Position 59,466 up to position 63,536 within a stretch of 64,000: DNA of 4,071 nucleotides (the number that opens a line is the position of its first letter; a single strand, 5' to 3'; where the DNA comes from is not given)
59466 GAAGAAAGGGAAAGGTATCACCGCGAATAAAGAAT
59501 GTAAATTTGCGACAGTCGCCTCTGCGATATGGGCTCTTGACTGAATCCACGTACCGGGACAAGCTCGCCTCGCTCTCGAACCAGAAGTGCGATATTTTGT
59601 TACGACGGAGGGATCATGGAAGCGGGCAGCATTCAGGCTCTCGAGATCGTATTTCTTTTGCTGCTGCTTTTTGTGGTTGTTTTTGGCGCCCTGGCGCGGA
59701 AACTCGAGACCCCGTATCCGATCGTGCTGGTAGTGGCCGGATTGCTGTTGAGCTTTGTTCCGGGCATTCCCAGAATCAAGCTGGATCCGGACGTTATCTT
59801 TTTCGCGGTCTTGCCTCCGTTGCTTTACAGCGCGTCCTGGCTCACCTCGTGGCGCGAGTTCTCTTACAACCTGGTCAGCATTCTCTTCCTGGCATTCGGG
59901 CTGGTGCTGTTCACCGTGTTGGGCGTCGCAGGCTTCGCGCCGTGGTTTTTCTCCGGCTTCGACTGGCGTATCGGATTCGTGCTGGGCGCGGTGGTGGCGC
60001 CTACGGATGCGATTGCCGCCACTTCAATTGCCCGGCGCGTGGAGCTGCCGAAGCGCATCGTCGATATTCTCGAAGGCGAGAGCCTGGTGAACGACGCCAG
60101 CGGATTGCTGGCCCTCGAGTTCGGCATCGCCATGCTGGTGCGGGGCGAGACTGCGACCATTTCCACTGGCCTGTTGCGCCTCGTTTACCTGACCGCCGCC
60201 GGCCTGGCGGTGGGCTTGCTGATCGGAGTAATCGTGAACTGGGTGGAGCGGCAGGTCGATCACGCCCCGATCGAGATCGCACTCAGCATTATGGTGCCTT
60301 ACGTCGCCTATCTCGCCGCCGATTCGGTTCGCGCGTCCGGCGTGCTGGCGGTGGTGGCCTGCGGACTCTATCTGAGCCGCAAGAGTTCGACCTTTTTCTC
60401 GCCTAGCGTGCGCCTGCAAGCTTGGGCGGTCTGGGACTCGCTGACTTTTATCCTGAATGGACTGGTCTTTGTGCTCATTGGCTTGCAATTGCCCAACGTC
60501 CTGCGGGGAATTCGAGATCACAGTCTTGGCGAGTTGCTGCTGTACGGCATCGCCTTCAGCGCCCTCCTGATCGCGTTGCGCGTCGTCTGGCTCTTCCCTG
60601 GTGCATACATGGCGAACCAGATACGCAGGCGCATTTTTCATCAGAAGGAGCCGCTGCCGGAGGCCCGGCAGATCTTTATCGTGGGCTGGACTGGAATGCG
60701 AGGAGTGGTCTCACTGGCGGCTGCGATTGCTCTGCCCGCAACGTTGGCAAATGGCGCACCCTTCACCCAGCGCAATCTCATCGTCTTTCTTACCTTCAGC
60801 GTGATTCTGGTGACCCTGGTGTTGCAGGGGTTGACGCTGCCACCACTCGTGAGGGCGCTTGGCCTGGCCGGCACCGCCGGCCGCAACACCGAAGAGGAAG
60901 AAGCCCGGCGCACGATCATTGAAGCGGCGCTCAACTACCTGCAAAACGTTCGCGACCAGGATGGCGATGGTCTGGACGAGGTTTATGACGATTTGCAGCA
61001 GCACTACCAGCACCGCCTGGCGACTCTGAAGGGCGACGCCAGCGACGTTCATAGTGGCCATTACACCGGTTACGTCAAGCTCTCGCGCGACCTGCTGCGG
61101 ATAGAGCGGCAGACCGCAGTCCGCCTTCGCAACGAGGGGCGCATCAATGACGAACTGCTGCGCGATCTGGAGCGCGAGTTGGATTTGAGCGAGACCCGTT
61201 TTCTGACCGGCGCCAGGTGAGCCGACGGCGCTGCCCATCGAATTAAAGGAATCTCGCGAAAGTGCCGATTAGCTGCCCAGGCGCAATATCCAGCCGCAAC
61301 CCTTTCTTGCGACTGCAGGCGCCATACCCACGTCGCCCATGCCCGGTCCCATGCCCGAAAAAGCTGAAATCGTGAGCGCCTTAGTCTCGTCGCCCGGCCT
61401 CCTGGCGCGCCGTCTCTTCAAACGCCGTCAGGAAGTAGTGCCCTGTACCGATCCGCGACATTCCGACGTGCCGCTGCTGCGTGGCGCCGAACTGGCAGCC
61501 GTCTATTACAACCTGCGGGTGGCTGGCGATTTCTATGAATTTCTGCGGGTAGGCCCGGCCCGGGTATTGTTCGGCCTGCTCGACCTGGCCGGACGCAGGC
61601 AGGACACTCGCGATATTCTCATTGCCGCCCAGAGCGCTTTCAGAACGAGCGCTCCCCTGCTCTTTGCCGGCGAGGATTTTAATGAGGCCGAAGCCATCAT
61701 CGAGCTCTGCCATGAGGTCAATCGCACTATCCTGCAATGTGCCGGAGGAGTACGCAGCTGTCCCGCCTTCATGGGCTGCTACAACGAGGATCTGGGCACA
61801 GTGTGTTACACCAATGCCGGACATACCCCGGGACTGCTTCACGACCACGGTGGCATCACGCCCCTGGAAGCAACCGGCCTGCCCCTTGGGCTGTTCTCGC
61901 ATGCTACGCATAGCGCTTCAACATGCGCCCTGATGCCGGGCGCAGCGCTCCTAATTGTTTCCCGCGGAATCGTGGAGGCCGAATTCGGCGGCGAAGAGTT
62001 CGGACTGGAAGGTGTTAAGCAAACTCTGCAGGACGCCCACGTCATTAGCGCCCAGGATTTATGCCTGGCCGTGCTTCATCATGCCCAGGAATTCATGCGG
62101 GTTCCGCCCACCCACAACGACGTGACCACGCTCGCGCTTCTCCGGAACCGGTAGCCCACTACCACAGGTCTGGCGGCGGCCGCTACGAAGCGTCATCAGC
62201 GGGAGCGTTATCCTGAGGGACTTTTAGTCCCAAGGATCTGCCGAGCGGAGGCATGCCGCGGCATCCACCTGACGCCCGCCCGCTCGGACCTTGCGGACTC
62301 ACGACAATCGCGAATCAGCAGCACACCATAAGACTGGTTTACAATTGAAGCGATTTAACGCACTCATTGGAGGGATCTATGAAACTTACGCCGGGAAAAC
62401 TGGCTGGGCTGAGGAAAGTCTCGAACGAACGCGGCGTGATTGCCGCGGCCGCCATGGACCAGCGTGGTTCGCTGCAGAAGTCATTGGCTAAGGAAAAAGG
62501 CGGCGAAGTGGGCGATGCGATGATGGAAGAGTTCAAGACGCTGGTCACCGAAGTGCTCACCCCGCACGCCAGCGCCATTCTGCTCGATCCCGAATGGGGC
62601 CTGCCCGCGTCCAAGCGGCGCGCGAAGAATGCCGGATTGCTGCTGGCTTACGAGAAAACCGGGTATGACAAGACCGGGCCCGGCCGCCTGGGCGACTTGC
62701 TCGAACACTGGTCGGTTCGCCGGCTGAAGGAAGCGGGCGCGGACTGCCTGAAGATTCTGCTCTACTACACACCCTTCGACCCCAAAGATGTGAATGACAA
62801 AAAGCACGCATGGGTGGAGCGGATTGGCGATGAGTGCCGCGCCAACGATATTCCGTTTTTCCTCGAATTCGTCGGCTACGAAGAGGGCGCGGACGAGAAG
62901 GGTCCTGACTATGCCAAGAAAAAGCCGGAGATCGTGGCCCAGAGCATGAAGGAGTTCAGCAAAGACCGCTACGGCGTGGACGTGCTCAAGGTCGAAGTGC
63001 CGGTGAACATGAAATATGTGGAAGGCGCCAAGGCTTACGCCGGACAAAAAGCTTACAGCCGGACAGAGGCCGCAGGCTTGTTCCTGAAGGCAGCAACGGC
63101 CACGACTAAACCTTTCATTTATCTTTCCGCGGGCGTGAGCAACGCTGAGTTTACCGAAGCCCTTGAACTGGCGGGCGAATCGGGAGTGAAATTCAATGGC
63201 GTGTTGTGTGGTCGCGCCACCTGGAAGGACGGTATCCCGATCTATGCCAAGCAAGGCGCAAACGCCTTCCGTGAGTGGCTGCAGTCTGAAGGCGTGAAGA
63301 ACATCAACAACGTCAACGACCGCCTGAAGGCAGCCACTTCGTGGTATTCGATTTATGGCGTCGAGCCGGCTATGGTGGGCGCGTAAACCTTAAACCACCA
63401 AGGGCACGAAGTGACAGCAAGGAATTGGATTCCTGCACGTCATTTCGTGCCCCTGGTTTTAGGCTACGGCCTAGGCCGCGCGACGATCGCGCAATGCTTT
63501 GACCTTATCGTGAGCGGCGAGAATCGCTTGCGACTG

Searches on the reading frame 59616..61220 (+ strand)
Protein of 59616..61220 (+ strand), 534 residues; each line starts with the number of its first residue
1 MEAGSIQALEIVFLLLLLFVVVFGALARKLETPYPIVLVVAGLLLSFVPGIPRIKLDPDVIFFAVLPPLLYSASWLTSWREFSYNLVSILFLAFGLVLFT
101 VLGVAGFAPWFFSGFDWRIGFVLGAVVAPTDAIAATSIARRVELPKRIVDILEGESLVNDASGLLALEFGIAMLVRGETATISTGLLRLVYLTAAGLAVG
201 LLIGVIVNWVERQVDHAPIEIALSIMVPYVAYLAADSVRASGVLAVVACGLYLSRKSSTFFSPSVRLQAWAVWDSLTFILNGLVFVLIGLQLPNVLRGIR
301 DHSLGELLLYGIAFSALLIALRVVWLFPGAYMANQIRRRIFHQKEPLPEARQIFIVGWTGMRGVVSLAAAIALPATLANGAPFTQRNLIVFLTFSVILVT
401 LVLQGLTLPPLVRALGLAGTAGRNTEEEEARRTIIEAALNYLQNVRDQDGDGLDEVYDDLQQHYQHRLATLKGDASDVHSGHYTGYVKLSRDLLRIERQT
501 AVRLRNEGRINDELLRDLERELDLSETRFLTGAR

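Call 14: search_protein_families(library=pfam, proteins=[window:59616-61220:+], max_evalue=0.00001)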
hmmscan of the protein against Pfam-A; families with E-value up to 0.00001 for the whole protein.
window:59616-61220:+ (534 aa): 1 family
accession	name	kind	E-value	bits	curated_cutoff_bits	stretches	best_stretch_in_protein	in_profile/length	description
PF00999.27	Na_H_Exchanger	-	7.4e-59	199.9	26.2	1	19-413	3-374/375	Sodium/hydrogen exchanger, transmembrane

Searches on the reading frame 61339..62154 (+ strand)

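Call 14: search_protein_families(library=pfam, proteins=[window:61339-62154:+], max_evalue=0.00001)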
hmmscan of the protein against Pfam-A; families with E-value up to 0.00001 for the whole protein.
window:61339-62154:+ (271 aa): 1 family
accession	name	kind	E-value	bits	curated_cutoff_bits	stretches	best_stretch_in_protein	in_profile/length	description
PF07228.17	SpoIIE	-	4e-22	79.5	25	1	120-267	40-189/192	Stage II sporulation protein E (SpoIIE)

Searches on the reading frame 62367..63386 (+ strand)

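Call 14: search_protein_families(library=pfam, proteins=[window:62367-63386:+], max_evalue=0.00001)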
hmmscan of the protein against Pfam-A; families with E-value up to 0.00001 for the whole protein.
window:62367-63386:+ (339 aa): 1 family
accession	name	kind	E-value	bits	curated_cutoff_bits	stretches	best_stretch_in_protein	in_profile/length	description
PF01791.15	DeoC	-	1.8e-44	152.5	23.8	1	26-287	2-228/229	DeoC/LacD family aldolase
